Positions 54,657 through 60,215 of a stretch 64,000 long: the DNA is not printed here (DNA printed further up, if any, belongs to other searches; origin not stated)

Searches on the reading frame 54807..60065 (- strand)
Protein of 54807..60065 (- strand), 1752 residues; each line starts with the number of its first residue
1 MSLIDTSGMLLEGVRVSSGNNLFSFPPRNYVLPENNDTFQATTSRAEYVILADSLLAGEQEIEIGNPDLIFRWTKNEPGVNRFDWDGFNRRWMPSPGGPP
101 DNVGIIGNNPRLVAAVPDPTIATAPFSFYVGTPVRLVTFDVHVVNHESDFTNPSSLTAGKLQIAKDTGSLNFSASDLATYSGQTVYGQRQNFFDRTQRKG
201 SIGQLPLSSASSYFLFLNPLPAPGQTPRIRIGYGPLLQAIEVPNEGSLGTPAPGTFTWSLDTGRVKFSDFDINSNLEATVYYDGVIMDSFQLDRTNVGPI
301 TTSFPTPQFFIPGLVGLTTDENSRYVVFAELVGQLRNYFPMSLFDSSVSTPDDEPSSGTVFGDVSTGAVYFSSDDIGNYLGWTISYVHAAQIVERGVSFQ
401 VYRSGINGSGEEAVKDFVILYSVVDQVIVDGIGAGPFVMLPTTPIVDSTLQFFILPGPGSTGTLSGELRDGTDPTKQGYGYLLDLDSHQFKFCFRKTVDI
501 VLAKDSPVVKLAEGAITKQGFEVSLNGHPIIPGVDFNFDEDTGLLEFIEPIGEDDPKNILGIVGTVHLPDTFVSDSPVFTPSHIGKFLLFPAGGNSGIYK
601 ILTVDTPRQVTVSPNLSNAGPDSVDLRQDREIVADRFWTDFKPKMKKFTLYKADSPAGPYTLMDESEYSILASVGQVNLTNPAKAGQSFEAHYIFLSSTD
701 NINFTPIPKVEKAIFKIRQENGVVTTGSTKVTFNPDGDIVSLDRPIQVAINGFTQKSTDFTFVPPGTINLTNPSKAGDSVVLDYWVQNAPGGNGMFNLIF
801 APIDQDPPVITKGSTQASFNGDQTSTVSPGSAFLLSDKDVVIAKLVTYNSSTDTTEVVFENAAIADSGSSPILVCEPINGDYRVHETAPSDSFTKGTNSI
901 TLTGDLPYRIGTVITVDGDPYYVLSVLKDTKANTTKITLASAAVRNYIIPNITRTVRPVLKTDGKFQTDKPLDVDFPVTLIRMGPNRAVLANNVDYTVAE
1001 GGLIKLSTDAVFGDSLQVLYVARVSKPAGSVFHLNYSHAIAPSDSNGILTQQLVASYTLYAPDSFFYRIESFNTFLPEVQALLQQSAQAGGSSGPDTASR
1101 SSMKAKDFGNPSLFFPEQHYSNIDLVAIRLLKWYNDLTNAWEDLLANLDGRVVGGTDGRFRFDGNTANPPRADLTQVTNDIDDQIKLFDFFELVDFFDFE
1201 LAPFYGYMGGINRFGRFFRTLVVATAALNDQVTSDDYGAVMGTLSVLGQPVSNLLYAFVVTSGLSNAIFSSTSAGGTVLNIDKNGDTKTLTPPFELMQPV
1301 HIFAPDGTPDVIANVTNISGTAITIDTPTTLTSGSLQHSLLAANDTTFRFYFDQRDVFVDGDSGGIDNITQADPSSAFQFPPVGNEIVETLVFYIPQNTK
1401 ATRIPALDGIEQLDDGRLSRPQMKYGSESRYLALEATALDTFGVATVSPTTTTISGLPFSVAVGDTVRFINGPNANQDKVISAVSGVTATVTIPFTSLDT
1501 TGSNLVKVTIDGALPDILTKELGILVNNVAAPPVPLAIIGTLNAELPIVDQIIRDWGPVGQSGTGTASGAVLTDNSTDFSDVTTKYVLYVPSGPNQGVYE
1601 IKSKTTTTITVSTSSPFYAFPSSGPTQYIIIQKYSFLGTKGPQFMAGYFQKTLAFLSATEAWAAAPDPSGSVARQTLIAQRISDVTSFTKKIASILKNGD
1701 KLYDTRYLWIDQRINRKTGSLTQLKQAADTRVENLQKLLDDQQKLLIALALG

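Call 4: search_protein_families(library=pfam, proteins=[window:54807-60065:-], max_evalue=1)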
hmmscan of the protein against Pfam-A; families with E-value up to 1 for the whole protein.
window:54807-60065:- (1752 aa): 0 families

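Call 5: search_protein_families(library=phrogs, proteins=[window:54807-60065:-], max_evalue=0.1)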
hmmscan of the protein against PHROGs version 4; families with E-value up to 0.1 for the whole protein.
window:54807-60065:- (1752 aa): 0 families

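Call 49: search_solved_structures(query=window:54807-60065:-, max_evalue=1)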
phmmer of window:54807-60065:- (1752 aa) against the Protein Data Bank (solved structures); distinct sequences matched with E-value up to 1: 0.

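Call 69: search_dna_similar(query=window:54807-60065:-, collection=phages, mode=protein, max_evalue=0.00001, max_rows=15)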
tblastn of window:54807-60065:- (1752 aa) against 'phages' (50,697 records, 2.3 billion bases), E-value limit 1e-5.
No match.

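Call 89: search_protein_families(library=ncbifam, proteins=[window:54807-60065:-], max_evalue=0.1)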
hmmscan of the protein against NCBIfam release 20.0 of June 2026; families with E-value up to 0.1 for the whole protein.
window:54807-60065:- (1752 aa): 0 families
